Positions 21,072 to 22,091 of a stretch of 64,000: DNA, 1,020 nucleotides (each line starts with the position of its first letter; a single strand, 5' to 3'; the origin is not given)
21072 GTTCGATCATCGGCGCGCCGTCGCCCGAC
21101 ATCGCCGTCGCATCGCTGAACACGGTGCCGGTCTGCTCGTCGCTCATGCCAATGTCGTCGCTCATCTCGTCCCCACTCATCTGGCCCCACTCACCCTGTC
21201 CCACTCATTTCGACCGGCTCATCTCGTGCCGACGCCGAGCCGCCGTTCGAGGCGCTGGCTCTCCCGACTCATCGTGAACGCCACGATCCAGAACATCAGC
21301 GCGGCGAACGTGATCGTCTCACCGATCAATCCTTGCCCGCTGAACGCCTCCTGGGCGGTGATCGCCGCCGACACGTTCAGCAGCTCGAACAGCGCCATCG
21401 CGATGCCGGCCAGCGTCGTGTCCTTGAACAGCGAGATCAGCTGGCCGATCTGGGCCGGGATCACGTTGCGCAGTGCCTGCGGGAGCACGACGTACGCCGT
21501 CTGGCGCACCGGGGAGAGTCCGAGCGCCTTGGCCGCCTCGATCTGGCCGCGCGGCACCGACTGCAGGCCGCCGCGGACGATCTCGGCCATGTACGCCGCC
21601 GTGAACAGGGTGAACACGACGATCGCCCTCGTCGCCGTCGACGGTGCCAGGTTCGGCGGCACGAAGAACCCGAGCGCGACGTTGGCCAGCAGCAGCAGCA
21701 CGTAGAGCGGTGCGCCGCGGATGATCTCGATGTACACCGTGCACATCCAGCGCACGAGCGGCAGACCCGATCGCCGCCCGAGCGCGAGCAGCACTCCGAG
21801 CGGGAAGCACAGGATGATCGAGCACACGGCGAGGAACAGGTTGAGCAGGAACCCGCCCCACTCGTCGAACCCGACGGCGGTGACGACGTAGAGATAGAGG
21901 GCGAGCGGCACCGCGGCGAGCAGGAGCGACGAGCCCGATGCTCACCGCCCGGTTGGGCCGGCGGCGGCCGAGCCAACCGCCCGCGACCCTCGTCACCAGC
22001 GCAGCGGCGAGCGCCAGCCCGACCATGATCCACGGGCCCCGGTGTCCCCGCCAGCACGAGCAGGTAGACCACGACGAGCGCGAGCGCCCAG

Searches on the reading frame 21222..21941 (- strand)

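Call 65: search_protein_families(library=pfam, proteins=[window:21222-21941:-], max_evalue=0.001)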
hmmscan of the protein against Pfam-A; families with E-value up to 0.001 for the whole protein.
window:21222-21941:- (240 aa): 1 family
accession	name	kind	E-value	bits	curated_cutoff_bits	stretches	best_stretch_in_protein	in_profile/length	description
PF00528.27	BPD_transp_1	-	3.9e-18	66.3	26.4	1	47-235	3-182/184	Binding-protein-dependent transport system inner membrane component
